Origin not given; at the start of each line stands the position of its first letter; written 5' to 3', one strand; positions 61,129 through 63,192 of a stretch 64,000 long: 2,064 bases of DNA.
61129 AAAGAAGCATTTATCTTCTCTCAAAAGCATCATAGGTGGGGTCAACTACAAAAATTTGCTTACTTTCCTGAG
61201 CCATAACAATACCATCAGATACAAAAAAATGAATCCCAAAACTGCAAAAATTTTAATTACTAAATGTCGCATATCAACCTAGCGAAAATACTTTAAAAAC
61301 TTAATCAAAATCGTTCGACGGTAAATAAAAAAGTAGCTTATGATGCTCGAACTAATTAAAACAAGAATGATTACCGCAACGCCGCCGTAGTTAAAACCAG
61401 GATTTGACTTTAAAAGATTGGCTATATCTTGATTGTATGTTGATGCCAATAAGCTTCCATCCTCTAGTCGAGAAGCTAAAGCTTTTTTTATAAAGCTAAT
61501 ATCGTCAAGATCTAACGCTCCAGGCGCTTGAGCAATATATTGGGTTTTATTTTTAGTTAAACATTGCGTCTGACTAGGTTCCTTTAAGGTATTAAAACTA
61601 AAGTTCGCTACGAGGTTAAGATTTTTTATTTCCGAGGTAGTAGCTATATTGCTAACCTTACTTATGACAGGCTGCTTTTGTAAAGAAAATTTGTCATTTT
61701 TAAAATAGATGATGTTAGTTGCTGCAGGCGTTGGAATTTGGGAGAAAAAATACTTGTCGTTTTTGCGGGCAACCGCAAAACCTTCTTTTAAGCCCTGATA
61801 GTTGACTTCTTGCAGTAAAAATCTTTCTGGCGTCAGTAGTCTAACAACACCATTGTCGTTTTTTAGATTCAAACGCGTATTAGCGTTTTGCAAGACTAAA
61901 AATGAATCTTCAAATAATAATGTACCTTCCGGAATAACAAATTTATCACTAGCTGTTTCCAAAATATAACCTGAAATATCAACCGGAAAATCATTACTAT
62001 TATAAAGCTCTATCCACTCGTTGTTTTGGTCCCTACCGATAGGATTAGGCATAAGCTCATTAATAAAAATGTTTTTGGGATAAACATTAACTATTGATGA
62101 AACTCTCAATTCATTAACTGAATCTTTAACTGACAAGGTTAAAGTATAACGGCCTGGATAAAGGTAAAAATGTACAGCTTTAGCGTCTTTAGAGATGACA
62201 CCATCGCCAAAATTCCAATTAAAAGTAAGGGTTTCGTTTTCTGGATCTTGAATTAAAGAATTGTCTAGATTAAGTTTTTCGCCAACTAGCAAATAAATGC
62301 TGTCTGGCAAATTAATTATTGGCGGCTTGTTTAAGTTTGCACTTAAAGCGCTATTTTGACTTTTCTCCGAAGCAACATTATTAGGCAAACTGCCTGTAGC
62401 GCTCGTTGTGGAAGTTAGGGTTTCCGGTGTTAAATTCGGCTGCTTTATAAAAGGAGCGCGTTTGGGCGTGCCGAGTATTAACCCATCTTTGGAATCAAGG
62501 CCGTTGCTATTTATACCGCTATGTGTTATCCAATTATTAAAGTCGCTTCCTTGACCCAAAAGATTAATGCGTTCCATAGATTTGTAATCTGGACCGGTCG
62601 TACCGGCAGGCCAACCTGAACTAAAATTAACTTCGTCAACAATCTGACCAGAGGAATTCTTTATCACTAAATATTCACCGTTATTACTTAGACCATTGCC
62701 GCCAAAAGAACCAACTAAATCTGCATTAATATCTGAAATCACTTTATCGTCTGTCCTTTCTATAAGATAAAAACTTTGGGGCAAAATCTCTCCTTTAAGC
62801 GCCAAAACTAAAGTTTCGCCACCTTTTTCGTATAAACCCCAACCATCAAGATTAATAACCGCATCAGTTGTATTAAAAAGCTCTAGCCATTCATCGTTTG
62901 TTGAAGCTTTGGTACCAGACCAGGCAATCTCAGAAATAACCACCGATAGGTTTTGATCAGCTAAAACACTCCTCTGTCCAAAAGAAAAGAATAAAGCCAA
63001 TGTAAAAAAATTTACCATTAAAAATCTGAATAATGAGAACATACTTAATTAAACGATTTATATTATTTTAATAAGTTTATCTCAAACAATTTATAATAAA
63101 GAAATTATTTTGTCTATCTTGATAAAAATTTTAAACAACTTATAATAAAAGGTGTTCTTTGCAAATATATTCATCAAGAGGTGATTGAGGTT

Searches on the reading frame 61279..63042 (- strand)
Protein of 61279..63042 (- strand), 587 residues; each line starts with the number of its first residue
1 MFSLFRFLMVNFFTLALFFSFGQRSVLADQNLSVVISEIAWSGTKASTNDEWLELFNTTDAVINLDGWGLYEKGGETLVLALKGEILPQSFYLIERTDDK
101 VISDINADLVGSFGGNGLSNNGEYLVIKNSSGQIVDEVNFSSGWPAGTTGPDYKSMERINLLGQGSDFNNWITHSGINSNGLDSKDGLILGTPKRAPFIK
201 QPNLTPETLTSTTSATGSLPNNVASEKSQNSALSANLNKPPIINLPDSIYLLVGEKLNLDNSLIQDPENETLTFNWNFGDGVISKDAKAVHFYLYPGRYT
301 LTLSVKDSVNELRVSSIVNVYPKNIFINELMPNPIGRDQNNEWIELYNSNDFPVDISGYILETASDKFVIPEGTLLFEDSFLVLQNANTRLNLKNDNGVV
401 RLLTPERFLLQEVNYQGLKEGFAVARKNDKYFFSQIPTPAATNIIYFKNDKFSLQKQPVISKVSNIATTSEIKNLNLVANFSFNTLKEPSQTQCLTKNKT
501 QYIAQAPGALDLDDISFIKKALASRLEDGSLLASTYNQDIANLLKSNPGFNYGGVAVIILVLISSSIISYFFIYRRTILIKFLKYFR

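Call 53: search_protein_families(library=pfam, proteins=[window:61279-63042:-], max_evalue=0.001)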
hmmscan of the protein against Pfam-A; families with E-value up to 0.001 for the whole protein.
window:61279-63042:- (587 aa): 3 families
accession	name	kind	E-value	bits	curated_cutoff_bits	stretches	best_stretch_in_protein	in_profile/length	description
PF00932.25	LTD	-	3.2e-24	85.8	34.3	2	323-415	6-107/109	Lamin Tail Domain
PF18911.6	PKD_4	-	1.1e-13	51.5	27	1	238-309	1-72/85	PKD domain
PF00801.26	PKD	-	3e-07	30.8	23.5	1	254-313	14-73/80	PKD domain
